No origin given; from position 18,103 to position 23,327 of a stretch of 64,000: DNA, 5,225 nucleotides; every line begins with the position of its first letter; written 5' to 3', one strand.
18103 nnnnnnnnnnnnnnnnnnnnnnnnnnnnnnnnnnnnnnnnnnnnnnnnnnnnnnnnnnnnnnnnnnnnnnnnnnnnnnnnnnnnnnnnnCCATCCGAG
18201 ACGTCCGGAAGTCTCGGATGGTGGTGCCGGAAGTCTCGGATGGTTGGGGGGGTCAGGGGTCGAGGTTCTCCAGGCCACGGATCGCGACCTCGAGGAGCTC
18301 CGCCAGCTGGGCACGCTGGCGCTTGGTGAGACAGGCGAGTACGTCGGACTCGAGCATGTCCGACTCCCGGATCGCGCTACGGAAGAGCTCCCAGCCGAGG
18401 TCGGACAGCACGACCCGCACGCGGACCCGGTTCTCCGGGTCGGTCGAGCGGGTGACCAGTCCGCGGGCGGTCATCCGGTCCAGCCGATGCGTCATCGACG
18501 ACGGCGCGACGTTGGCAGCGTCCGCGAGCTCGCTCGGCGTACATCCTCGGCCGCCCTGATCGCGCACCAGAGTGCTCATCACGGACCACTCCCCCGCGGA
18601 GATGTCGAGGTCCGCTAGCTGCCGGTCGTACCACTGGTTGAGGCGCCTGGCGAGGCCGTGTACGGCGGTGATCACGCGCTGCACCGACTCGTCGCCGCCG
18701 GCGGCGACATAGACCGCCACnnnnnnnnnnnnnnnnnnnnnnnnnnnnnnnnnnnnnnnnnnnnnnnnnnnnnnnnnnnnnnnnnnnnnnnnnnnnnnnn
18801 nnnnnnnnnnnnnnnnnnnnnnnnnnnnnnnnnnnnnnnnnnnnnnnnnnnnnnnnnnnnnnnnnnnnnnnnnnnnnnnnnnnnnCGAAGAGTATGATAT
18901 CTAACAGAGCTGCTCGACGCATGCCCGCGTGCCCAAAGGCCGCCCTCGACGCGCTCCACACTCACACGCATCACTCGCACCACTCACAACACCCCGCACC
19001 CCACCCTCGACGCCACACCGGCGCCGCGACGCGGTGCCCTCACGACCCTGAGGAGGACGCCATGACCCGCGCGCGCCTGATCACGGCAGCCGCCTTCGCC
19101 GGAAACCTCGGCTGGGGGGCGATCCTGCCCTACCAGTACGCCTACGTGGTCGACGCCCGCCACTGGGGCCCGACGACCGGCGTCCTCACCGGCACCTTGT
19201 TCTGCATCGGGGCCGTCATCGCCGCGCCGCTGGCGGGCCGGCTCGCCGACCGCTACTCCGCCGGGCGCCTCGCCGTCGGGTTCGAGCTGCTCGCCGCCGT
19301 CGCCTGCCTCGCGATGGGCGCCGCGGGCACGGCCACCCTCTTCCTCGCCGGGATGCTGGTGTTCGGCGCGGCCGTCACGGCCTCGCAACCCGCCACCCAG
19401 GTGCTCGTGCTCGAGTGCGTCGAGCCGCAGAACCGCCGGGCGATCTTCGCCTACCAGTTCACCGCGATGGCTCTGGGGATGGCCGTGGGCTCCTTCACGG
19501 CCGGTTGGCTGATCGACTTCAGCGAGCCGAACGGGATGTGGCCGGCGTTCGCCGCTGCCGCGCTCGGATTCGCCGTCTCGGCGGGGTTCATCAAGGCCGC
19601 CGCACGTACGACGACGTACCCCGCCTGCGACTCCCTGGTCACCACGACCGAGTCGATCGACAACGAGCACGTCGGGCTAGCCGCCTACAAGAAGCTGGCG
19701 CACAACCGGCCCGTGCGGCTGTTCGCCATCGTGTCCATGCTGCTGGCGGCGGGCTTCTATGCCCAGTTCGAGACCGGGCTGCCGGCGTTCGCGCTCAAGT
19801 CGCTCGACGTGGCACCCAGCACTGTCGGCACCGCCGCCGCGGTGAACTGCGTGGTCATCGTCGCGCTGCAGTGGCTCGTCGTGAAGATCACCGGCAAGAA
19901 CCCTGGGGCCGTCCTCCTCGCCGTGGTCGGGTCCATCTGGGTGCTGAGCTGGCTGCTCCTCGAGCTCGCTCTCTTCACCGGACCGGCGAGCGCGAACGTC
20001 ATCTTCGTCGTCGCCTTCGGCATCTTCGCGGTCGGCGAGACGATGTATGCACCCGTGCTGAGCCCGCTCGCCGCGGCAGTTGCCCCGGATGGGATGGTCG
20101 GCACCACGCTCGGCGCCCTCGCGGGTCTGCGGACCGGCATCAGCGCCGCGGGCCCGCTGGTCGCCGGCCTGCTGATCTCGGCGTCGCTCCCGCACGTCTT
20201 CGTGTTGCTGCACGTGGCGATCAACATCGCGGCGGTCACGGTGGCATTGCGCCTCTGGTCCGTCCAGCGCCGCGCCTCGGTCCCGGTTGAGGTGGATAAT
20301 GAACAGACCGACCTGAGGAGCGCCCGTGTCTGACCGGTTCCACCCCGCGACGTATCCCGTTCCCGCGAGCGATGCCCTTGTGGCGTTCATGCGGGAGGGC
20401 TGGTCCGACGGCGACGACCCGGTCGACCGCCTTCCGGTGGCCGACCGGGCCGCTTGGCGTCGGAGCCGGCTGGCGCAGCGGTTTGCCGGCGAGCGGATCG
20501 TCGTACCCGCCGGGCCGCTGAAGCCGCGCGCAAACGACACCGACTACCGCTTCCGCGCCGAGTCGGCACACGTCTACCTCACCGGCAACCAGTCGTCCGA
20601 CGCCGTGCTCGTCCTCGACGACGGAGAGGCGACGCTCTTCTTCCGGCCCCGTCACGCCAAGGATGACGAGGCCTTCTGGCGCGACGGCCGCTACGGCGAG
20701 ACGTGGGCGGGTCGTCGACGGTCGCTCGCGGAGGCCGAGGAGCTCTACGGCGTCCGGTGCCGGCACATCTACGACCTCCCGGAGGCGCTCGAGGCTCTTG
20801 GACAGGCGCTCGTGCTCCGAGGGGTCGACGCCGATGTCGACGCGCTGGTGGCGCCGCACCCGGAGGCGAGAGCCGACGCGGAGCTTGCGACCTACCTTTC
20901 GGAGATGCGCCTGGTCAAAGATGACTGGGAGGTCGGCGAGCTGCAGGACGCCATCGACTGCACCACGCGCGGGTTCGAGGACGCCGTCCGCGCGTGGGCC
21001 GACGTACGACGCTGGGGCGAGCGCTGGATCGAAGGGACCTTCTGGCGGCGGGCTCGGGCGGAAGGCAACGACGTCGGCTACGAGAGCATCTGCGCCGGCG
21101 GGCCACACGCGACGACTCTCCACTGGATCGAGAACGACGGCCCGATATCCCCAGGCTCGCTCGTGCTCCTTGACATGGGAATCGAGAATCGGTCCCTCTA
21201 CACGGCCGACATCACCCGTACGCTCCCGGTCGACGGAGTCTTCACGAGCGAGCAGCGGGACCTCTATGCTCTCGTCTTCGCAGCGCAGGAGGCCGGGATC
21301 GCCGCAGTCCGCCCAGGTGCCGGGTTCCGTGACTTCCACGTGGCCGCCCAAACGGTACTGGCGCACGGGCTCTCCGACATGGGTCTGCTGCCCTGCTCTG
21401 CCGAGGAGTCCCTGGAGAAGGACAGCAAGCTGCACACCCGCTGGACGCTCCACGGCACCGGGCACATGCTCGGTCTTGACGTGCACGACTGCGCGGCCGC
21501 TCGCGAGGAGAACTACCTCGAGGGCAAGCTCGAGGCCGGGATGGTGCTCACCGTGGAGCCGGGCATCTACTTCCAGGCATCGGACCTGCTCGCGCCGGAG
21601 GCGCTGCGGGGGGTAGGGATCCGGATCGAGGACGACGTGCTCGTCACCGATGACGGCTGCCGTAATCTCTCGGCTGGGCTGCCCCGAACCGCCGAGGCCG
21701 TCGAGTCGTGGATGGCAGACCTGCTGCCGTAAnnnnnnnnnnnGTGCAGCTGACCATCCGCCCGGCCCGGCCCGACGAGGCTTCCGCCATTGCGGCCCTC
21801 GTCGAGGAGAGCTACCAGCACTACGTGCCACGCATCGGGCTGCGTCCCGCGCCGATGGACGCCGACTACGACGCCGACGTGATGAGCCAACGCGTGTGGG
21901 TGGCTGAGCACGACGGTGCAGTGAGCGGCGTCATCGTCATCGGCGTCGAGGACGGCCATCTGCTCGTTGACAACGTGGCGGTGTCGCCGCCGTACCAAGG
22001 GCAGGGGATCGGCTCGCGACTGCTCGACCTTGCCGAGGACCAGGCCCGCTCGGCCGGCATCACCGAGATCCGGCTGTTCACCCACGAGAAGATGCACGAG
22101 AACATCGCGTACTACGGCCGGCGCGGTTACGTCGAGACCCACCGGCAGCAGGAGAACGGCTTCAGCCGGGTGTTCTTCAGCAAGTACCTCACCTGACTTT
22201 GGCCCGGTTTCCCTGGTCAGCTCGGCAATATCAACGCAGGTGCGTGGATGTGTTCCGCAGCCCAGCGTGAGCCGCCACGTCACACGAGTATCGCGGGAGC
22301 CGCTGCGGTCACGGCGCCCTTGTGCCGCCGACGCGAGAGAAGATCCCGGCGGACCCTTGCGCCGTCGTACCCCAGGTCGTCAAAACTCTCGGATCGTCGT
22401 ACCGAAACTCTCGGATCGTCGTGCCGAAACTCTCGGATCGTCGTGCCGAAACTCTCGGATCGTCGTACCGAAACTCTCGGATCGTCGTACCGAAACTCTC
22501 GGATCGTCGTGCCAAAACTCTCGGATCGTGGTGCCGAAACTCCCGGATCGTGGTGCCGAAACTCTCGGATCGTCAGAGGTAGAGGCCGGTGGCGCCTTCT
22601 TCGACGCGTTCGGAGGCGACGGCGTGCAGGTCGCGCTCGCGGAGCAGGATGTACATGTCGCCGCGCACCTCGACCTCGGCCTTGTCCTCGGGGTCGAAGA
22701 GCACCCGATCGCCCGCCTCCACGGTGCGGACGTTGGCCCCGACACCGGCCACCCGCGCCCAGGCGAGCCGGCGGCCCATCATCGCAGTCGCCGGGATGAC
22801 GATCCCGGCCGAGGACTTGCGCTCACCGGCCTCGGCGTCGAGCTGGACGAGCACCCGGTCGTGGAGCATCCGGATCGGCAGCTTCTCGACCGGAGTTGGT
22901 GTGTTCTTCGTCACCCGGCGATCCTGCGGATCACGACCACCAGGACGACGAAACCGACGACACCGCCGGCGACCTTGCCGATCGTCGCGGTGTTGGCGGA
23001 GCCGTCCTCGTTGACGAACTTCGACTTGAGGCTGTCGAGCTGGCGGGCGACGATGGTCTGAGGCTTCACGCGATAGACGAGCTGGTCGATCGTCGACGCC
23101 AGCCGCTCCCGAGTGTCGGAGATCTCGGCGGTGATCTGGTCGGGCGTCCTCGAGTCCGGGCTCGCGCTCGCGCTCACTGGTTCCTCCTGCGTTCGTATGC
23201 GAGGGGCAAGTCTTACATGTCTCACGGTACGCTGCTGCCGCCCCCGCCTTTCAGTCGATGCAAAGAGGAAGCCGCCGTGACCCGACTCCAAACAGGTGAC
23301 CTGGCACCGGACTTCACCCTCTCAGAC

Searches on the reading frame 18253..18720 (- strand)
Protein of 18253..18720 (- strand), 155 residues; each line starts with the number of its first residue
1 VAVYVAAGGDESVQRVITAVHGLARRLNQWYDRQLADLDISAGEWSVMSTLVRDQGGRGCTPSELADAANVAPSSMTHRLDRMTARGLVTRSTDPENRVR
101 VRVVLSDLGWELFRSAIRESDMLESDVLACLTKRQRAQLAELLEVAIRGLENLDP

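Call 85: search_protein_families(library=pfam, proteins=[window:18253-18720:-], max_evalue=0.0001)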
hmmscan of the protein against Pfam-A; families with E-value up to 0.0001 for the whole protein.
window:18253-18720:- (155 aa): 3 families
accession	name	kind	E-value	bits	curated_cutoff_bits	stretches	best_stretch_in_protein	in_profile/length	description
PF01047.28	MarR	-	2.6e-10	40.5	24.6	1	41-98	2-56/59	MarR family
PF12802.13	MarR_2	-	3.5e-09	37.1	27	1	39-98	2-59/61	MarR family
PF12840.13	HTH_20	-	9.3e-06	26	27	1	51-90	13-49/51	Helix-turn-helix domain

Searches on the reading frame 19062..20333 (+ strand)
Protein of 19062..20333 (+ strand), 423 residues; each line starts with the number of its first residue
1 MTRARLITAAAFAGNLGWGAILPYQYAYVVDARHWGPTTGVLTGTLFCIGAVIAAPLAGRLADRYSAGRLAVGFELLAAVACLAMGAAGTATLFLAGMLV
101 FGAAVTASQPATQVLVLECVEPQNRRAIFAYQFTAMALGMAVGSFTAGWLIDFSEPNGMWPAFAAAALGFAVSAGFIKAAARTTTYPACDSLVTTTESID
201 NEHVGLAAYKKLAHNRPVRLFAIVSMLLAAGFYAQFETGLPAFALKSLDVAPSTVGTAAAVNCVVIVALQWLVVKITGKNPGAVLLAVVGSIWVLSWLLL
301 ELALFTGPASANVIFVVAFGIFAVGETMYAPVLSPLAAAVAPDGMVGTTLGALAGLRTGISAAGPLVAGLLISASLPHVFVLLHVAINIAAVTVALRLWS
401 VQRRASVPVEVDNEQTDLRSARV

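Call 85: search_protein_families(library=pfam, proteins=[window:19062-20333:+], max_evalue=0.0001)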
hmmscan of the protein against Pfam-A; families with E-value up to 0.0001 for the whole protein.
window:19062-20333:+ (423 aa): 1 family
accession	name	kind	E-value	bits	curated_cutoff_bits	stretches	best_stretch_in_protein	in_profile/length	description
PF07690.21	MFS_1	-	1.6e-26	93.5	33.4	1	9-353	3-335/347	Major Facilitator Superfamily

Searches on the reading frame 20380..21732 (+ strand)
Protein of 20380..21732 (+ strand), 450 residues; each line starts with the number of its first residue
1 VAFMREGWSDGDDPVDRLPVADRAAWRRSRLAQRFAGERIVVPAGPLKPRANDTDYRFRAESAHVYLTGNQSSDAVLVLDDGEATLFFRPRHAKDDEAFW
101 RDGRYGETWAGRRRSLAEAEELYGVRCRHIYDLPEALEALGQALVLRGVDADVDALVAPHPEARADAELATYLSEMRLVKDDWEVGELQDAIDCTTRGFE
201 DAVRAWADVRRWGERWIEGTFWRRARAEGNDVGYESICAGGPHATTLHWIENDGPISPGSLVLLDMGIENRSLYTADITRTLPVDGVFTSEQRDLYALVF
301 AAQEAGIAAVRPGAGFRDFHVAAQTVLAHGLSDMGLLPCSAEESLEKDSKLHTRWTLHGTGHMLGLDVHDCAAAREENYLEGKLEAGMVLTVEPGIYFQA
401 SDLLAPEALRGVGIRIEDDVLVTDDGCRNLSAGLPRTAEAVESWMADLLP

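Call 85: search_protein_families(library=pfam, proteins=[window:20380-21732:+], max_evalue=0.0001)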
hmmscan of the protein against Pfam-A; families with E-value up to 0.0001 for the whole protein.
window:20380-21732:+ (450 aa): 2 families
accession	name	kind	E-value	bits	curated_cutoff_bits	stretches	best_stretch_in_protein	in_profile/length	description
PF00557.29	Peptidase_M24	-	1.8e-47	162.3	23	1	188-424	3-208/208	Metallopeptidase family M24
PF05195.22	AMP_N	-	1e-18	67.6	24.6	1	27-140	4-113/121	Aminopeptidase P, N-terminal domain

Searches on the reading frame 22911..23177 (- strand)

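Call 85: search_protein_families(library=pfam, proteins=[window:22911-23177:-], max_evalue=0.0001)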
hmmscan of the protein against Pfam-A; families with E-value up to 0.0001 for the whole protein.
window:22911-23177:- (88 aa): 1 family
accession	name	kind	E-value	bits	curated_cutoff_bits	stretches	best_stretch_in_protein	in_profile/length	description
PF12277.13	DUF3618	-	5.3e-15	55.8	24.9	1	9-53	1-45/47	Protein of unknown function (DUF3618)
